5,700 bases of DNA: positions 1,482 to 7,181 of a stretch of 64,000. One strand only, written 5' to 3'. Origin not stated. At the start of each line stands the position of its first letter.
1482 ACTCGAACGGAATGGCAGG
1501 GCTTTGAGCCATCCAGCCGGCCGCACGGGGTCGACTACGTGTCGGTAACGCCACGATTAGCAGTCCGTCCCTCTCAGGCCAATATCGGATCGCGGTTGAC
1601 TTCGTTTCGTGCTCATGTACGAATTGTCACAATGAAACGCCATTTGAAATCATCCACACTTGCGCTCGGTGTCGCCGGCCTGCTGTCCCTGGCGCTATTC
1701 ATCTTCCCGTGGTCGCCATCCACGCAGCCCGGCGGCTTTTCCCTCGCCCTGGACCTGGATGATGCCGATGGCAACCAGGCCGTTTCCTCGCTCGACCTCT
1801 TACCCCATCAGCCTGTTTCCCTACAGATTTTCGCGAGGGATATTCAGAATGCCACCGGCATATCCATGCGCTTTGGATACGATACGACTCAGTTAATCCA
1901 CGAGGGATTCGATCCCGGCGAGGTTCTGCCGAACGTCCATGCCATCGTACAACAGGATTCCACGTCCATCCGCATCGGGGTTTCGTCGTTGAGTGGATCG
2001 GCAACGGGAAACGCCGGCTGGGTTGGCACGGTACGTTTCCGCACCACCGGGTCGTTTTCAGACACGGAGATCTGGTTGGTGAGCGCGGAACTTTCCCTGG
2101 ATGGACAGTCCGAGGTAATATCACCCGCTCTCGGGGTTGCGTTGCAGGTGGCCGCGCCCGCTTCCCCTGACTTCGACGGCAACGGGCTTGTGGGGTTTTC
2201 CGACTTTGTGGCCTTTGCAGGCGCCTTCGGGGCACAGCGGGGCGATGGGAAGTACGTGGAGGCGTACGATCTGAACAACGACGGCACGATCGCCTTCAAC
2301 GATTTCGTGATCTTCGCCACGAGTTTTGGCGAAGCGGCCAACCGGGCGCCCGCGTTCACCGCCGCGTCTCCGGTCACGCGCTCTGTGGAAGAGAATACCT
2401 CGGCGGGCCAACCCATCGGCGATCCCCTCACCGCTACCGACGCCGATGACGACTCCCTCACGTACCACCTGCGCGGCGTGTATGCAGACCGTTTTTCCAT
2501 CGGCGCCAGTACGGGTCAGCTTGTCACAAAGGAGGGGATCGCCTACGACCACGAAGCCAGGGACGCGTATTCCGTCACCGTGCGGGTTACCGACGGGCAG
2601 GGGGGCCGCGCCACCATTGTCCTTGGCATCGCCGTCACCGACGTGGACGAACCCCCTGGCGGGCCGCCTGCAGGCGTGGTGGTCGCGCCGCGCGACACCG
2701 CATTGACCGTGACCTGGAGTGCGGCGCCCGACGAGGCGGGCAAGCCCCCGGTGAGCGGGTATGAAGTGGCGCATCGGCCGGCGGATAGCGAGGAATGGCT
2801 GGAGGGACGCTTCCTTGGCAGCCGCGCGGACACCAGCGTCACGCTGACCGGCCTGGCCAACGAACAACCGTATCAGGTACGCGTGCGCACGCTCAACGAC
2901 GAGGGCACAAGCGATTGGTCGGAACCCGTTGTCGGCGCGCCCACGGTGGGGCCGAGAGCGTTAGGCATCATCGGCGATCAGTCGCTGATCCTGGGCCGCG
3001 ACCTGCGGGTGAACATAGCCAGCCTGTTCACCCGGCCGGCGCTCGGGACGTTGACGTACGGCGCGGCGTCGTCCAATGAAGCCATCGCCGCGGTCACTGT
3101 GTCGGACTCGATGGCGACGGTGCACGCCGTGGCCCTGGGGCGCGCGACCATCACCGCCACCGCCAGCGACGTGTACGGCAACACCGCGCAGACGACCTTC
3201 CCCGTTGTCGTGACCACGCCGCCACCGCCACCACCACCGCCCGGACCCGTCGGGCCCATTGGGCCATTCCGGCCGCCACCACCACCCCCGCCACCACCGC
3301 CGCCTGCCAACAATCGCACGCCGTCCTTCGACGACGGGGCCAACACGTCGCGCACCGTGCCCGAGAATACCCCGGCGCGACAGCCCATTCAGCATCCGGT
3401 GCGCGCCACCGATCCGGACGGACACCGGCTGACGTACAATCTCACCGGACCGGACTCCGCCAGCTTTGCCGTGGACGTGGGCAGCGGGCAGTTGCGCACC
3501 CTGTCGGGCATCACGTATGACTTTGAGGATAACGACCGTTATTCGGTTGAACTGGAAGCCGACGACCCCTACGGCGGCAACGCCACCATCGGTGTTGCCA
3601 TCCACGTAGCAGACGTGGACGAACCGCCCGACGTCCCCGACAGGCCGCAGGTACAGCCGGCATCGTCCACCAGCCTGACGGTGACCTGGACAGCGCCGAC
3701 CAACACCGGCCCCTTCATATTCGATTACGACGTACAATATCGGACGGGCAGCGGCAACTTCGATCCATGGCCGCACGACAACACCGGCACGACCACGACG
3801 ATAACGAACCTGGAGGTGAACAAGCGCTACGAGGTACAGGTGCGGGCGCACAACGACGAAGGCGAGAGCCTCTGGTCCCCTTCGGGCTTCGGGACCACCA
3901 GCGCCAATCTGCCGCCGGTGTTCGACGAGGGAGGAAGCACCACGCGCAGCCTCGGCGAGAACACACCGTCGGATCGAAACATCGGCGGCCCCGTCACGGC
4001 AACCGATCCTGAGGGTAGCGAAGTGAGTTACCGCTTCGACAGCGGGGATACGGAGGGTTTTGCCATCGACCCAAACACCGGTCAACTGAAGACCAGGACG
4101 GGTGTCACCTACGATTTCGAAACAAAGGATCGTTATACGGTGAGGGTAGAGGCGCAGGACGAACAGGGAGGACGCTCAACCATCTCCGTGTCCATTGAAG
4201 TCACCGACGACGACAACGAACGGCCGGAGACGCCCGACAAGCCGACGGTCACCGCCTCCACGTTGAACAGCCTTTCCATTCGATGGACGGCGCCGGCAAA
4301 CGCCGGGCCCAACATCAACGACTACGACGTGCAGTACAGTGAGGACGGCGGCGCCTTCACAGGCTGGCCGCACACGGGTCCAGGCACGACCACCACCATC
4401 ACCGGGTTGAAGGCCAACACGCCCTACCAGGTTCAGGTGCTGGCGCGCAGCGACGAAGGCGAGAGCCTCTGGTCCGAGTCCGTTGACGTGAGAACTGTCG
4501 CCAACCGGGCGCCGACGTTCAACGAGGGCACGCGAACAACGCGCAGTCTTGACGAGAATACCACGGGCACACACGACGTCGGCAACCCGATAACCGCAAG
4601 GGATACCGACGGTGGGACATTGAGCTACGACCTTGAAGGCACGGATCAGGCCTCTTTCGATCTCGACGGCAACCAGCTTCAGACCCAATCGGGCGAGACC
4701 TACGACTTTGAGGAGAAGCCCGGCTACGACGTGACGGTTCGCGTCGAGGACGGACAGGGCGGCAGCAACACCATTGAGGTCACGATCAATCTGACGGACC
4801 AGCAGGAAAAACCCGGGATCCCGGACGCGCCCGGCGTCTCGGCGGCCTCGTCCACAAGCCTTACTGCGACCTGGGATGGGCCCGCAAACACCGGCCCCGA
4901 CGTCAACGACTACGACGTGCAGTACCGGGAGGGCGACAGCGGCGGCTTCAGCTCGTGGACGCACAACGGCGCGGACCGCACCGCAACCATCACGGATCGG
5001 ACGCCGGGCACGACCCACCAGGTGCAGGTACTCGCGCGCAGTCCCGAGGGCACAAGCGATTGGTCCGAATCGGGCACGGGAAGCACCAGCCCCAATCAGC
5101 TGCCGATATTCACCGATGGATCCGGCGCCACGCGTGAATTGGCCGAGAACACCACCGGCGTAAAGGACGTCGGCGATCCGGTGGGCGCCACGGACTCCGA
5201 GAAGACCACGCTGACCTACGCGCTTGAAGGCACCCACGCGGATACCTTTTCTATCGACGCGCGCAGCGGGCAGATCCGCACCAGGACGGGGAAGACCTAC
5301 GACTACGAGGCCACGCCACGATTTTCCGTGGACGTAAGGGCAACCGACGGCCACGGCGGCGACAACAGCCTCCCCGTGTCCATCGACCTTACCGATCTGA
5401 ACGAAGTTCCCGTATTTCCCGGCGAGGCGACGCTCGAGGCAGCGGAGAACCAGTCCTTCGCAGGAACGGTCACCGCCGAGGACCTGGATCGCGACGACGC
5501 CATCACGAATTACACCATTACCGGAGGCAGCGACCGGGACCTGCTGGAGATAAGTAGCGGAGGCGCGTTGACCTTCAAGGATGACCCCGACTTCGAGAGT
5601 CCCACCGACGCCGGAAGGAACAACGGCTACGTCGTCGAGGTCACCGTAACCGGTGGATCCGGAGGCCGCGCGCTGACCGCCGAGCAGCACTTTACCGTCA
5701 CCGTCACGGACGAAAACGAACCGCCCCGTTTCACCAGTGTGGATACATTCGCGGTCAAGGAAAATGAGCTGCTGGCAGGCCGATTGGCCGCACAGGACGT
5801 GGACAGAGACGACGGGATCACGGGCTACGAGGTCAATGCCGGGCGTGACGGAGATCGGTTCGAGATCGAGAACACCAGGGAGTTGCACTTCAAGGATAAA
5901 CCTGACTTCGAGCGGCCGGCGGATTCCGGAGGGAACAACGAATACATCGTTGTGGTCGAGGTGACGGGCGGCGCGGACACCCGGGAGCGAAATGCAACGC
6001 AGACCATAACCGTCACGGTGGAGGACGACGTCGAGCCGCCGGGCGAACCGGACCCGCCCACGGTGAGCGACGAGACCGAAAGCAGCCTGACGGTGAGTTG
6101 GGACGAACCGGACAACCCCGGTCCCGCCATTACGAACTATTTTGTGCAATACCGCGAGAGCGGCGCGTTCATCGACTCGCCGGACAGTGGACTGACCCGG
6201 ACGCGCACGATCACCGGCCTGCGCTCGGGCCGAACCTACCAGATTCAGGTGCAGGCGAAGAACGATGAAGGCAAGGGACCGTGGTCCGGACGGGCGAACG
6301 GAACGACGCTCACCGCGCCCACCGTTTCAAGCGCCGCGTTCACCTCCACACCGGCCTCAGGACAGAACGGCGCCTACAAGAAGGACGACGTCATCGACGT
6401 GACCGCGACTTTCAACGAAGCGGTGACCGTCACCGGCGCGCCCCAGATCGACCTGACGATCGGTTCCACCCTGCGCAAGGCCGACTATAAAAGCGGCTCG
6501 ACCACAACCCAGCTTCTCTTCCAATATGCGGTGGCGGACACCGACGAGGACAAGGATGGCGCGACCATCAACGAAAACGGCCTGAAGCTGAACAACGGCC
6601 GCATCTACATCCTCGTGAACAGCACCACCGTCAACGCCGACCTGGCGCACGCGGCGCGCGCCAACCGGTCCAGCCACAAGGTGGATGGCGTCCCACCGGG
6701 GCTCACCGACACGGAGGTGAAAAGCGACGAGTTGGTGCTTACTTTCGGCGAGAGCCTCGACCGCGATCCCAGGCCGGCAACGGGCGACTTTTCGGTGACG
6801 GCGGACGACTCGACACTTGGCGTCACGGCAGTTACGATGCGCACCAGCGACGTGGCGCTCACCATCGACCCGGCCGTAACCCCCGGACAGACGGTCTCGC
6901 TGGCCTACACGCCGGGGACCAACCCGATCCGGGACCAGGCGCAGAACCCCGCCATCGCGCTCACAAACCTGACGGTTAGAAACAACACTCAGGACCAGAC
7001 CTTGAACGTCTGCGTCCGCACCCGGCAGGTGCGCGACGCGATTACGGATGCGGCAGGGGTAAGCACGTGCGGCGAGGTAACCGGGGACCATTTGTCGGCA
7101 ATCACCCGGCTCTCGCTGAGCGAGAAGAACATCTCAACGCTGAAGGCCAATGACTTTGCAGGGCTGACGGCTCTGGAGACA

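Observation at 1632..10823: A roughly 3,060-aa chimeric adhesin-protease combining cohesin, dockerin, cadherin/FN3, LRR and a leishmanolysin-like peptidase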

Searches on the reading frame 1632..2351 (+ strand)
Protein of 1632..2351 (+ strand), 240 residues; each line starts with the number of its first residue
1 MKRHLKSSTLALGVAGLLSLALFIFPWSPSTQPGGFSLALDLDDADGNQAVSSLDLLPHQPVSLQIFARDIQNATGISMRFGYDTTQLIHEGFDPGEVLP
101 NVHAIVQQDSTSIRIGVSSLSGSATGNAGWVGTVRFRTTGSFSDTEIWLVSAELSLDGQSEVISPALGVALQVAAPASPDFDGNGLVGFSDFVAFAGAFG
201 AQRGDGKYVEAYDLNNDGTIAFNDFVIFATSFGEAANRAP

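Call 10: search_protein_families(library=pfam, proteins=[window:1632-2351:+], max_evalue=1)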
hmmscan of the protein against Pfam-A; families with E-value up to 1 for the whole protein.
window:1632-2351:+ (240 aa): 6 families
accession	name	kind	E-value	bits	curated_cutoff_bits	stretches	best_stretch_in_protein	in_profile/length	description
PF00036.39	EF-hand_1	-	0.00014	21.6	25.4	1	211-230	8-27/29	EF hand domain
PF13499.12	EF-hand_7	-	0.00036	21.2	30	1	210-229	47-66/67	EF-hand domain pair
PF00404.24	Dockerin_1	-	0.0004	21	22.9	1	180-226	3-50/57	Dockerin type I domain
PF13405.12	EF-hand_6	-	0.001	19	25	1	211-233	8-30/30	EF-hand domain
PF13833.12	EF-hand_8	-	0.0035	17.5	28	1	211-229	33-51/54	EF-hand domain pair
PF00963.24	Cohesin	-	0.037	14.7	24.1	1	62-143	16-106/139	Cohesin domain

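Call 17: find_homologous_proteins(query=window:1632-2351:+, max_evalue=0.001)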
Query window:1632-2351:+ (240 aa): 57 proteins with E <= 0.001 among 2559 candidates.
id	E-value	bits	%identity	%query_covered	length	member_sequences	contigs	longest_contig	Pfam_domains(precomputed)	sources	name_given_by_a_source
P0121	5.9e-108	378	76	96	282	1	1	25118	-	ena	-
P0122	1.3e-100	354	74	96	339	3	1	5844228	-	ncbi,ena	-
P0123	4.1e-100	352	72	98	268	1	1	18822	-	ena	-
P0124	2.5e-98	346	68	100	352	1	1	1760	PF17963.8,PF00028.24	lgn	-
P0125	3.0e-97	343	68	100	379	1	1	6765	PF00028.24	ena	-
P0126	2.8e-94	333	69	94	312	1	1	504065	-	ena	-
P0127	8.5e-92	325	66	100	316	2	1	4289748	-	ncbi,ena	-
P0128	1.0e-91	325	75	86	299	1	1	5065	-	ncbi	-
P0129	8.8e-91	322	65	100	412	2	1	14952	PF17963.8,PF00028.24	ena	-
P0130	4.7e-87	310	68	92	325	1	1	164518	-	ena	-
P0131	1.5e-86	308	63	96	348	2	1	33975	PF00028.24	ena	-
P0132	7.3e-86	306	63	87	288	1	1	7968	-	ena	-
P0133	5.2e-84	300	71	84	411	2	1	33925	PF00028.24,PF00041.28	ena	-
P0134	1.6e-83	298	68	79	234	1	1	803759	-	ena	-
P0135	2.4e-82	294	62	96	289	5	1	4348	PF00036.39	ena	-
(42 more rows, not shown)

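Call 19: search_solved_structures(query=A1, max_evalue=10, show_alignments=3)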
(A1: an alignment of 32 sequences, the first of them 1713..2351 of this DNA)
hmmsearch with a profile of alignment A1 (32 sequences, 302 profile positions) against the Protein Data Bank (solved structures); distinct sequences matched with E-value up to 10: 216 (the best 60 are shown).
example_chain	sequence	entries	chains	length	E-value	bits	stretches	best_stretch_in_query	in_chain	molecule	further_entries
2y3n_B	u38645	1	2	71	6.6e-07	32.3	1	179-238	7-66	CELLULOSOMAL FAMILY-48 PROCESSIVE GLYCOSIDE HYDROLASE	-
4wi0_B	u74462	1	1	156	2.6e-06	30.3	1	182-235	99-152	Cellulosomal scaffoldin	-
4u3s_B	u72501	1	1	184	3.4e-06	29.9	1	182-235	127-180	Cellulosomal scaffoldin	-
5k39_B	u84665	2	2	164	2.2e-05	27.2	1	187-234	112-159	Dockerin module from a protein of unknown function | Ig domain protein group 2 domain protein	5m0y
8g2z_1B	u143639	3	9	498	4.3e-05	26.3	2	175-250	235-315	RIB57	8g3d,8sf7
2jul_A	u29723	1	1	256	0.00078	22.2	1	179-239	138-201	Calsenilin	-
2jnx_A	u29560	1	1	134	0.0021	20.8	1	178-234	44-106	Calcium binding protein 2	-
1fpw_A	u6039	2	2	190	0.003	20.2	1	180-239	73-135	CALCIUM-BINDING PROTEIN NCS-1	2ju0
2b59_B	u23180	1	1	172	0.0035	20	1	185-238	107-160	Cellulosomal scaffolding protein A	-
8aht_A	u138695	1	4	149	0.0038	19.9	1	179-240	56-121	Calmodulin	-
5b8i_B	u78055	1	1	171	0.007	19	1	173-231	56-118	Calcineurin subunit B, variant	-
5g5d_B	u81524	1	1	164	0.0073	19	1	187-236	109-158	CELLULOSOMAL-SCAFFOLDING PROTEIN A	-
5t7c_A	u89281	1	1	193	0.0091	18.7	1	171-240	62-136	Hippocalcin-like protein 1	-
3kcp_A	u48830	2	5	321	0.0095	18.6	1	186-238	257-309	Cellulosomal-scaffolding protein A | Cellulosome anchoring protein cohesin region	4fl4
5joj_A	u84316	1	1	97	0.012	18.3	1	175-234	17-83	Plastin-2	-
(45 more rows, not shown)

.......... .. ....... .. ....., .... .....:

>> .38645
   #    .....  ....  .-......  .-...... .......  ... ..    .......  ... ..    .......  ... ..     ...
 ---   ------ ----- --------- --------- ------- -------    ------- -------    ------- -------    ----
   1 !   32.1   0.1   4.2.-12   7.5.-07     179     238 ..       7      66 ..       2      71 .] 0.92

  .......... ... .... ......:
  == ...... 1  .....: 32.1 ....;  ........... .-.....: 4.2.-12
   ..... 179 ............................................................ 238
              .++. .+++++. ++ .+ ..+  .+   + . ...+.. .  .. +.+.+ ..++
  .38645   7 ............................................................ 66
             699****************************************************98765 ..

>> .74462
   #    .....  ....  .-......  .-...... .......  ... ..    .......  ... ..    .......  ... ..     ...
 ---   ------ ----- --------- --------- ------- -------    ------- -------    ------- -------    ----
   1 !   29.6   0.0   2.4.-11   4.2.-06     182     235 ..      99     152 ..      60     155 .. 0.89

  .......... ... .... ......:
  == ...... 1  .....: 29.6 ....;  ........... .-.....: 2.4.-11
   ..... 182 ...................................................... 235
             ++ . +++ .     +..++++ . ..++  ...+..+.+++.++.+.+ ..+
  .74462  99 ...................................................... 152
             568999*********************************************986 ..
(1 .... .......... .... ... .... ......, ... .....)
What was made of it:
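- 2160..2339 (+): Dockerin (aa 177-236), with two duplicated EF-hand-like segments: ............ and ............. A family profile hits solved dockerins 2y3n_B, 4wi0_B, 4u3s_B and 5k39_B at E 6.6e-7 to 2e-5 (call 19).
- On Dockerin type I (Pfam PF00404): The family profile matches solved dockerins 2y3n_B, 4wi0_B, 4u3s_B and 5k39_B at E 6.6e-7 to 2.2e-5 (call 19).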

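Call 24: predict_structure(alignment_id=A1)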
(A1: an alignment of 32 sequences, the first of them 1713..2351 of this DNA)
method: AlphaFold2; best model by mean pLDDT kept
length: 213 residues; sequences in the alignment: 32
mean_pLDDT: 74.8   pTM: 0.61
mean pLDDT of the five models: 74.8, 67.1, 64.3, 62.9, 42.5
residues with pLDDT >= 90: 37; 70-90: 109; 50-70: 39; < 50: 28
segments of 3 or more residues with pLDDT < 50: 1-6, 148-160, 206-213
pLDDT, mean of each block of 10 residues (from residue 1): 48 66 65 85 84 92 92 88 91 80 86 86 85 70 60 43 62 86 83 79 52 32
secondary structure, 60 per line:
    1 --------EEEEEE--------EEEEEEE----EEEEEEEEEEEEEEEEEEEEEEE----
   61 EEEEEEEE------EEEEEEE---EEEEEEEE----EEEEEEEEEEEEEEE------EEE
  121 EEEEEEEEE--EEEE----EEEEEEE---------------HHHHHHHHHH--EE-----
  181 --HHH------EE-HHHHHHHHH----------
elements in order: E9-14 E23-29 E34-56 E61-68 E75-81 E85-92 E97-111 E118-129 E132-135 E140-146 H162-171 H195-203
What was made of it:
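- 1722..2159 (+): Cohesin-fold module (aa 31-176). The AF2 model has a core pLDDT of 85-92 (call 24).
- On Cohesin (Pfam PF00963): The AF2 model of aa 28-240 has a core pLDDT of 85-92 (call 24).
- On Dockerin type I (Pfam PF00404): Two helices are predicted (call 24).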

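Call 27: fold_search(model_id=the predicted structure, library=pdb)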
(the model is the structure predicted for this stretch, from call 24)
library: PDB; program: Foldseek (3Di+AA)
matches with E <= 10: 719; with E <= 0.001: 38
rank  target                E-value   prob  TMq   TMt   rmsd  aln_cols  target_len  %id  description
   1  7urp                  2.6e-06  1.00  0.42  0.53   5.1       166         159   10  Second cohesin module from Sca5 of Ruminococcus bromii (released 2023-05-03)
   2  4fl4_I                7.5e-06  1.00  0.35  0.25  23.6       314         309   13  Scaffoldin conformation and dynamics revealed by a ternary complex from the Clostridium thermocellum cellulosome (released 2012-06-27)
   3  4fl4_L                8.4e-06  1.00  0.36  0.26  24.6       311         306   12  Scaffoldin conformation and dynamics revealed by a ternary complex from the Clostridium thermocellum cellulosome (released 2012-06-27)
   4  4fl4_C                8.9e-06  1.00  0.36  0.26  23.7       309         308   12  Scaffoldin conformation and dynamics revealed by a ternary complex from the Clostridium thermocellum cellulosome (released 2012-06-27)
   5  2xdh                  2.8e-05  1.00  0.41  0.60   7.4       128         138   16  Non-cellulosomal cohesin from the hyperthermophilic archaeon Archaeoglobus fulgidus (released 2010-05-26)
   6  4ums                  3.5e-05  1.00  0.41  0.54   8.2       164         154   11  The crystal structure of the seventh ScaB type I cohesin from Pseudobacteroides cellulosolvens (released 2015-05-06)
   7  3kcp_A                3.9e-05  1.00  0.37  0.27  23.0       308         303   12  Crystal structure of interacting Clostridium thermocellum multimodular components (released 2010-02-09)
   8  5nrk_A                7.2e-05  1.00  0.37  0.53  10.7       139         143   16  Crystal structure of the sixth cohesin from Acetivibrio cellulolyticus' scaffoldin B in complex with Cel5 dockerin S15 (released 2018-01-31)
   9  5nrm_A                8.5e-05  1.00  0.37  0.53   9.4       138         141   16  Crystal structure of the sixth cohesin from Acetivibrio cellulolyticus' scaffoldin B in complex with Cel5 dockerin S51 (released 2018-01-31)
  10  7uvg                  1.1e-04  1.00  0.40  0.49   5.1       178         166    8  First cohesin of Sca5 from Ruminococcus bromii (released 2023-05-03)
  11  4uyq_A                1.6e-04  1.00  0.36  0.51   8.7       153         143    8  High resolution structure of the third cohesin ScaC in complex with the ScaB dockerin with a mutation in the C-termina (released 2015-04-15)
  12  2jh2_A                1.9e-04  1.00  0.42  0.64   6.8       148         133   10  X-ray crystal structure of a cohesin-like module from Clostridium perfringens (released 2007-11-06)
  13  6kgf_C                2.0e-04  1.00  0.36  0.50   9.9       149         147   13  Crystal structure of CaDoc0917(R16D)-CaCohA2 complex at pH 8.2 (released 2020-07-08)
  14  6kgc_A                2.8e-04  1.00  0.37  0.53   8.9       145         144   15  Crystal structure of CaDoc0917(R49D)-CaCohA2 complex at pH 5.4 (released 2020-07-08)
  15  5lxv_C                2.8e-04  1.00  0.36  0.44  10.3       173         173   11  Crystal structure of Ruminococcus flavefaciens scaffoldin C cohesin in complex with a dockerin from an uncharacterized (released 2016-10-19)
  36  4fl4_B                9.2e-04  1.00  0.43  0.54   6.4       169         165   15  Scaffoldin conformation and dynamics revealed by a ternary complex from the Clostridium thermocellum cellulosome (released 2012-06-27)
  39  3kcp_B                1.0e-03  1.00  0.39  0.50   6.8       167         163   13  Crystal structure of interacting Clostridium thermocellum multimodular components (released 2010-02-09)
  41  4fl4_K                1.1e-03  1.00  0.39  0.49   7.5       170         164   15  Scaffoldin conformation and dynamics revealed by a ternary complex from the Clostridium thermocellum cellulosome (released 2012-06-27)
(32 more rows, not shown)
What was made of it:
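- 1722..2159 (+): The top 50 Foldseek PDB hits are all cohesins, E 2.6e-6 to 1.6e-3 (call 27).
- On Cohesin (Pfam PF00963): The top 50 Foldseek PDB hits are all cohesins, E 2.6e-6 to 1.6e-3, with target TM-scores of 0.5-0.65 for the single-module chains (call 27).
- Closest known: Non-cellulosomal cohesin-dockerin modules. Same: These are among the best structural matches to the predicted module (call 27).
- The top 50 PDB fold matches of the predicted model are all cohesins (calls 24, 27). Fold-match TM-scores are moderate, 0.5-0.65 (call 27). Foldseek also aligns the model with the CipA Coh9-X-DocII chains 4fl4 and 3kcp (call 27).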

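Call 74: search_protein_families(library=ncbifam, proteins=[window:1632-2351:+], max_evalue=0.1)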
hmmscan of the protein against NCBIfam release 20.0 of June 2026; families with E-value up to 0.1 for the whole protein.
window:1632-2351:+ (240 aa): 1 family
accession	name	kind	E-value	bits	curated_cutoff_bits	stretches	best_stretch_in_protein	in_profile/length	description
NF041540.1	dockerin_GC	domain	0.013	15.9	29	1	180-233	4-64/67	GC-type dockerin domain-anchored protein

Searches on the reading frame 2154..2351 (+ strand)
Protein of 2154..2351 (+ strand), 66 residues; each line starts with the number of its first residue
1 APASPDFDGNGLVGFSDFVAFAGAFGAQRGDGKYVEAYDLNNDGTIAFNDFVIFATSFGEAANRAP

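Call 10: search_protein_families(library=pfam, proteins=[window:2154-2351:+], max_evalue=1)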
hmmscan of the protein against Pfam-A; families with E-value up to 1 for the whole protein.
window:2154-2351:+ (66 aa): 6 families
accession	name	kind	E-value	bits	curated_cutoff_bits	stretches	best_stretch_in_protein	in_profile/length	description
PF00036.39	EF-hand_1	-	1.2e-06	28.1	25.4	2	36-56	7-27/29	EF hand domain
PF13499.12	EF-hand_7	-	2.1e-05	25.2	30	1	36-55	47-66/67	EF-hand domain pair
PF13405.12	EF-hand_6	-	2.8e-05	23.9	25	1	37-59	8-30/30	EF-hand domain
PF13833.12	EF-hand_8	-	0.00011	22.2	28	1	37-55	33-51/54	EF-hand domain pair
PF00404.24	Dockerin_1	-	0.0008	20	22.9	1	6-52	3-50/57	Dockerin type I domain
PF13202.12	EF-hand_5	-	0.39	10.7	25.9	1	37-46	7-16/25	EF hand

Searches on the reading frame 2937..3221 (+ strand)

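Call 10: search_protein_families(library=pfam, proteins=[window:2937-3221:+], max_evalue=1)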
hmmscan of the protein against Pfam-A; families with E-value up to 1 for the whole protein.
window:2937-3221:+ (95 aa): 2 families
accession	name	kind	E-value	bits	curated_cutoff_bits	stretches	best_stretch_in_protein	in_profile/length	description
PF02368.24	Big_2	-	0.00032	21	22.8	1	44-82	39-74/79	Bacterial Ig-like domain (group 2)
PF02494.22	HYR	-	0.018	15.8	21.7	1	52-92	41-81/81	HYR domain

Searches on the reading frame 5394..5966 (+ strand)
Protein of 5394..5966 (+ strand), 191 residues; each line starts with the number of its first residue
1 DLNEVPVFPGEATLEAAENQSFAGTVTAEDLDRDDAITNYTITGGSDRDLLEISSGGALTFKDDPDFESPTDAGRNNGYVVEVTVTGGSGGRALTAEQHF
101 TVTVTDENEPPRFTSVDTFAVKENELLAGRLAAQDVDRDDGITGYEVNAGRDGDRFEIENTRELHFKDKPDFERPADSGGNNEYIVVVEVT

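Call 10: search_protein_families(library=pfam, proteins=[window:5394-5966:+], max_evalue=1)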
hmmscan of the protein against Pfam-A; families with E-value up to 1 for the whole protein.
window:5394-5966:+ (191 aa): 4 families
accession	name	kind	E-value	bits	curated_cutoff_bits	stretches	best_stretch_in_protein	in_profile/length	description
PF17963.7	Big_9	-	8.1e-10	39.9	23.6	2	3-93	1-82/89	Bacterial Ig domain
PF00028.23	Cadherin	-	4.9e-08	33.7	28.8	2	15-105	7-93/93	Cadherin domain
PF17803.7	Cadherin_4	-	1.9e-06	28.7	25.1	2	100-143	3-48/71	Bacterial cadherin-like domain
PF03413.25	PepSY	-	0.0078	16.9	24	0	14-52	8-46/60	Peptidase propeptide and YPEB domain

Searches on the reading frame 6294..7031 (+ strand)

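Call 10: search_protein_families(library=pfam, proteins=[window:6294-7031:+], max_evalue=1)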
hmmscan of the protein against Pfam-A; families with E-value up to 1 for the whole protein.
window:6294-7031:+ (246 aa): 3 families
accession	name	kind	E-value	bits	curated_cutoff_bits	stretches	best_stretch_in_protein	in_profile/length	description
PF13753.12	SWM_repeat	-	3.6e-13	50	27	1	131-209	2-85/86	Putative flagellar system-associated repeat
PF08530.16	PepX_C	-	0.0041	17.5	22.5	1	5-63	51-110/217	X-Pro dipeptidyl-peptidase C-terminal non-catalytic domain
PF10989.13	DUF2808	-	0.099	13.1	25.3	1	181-212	85-116/146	Protein of unknown function (DUF2808)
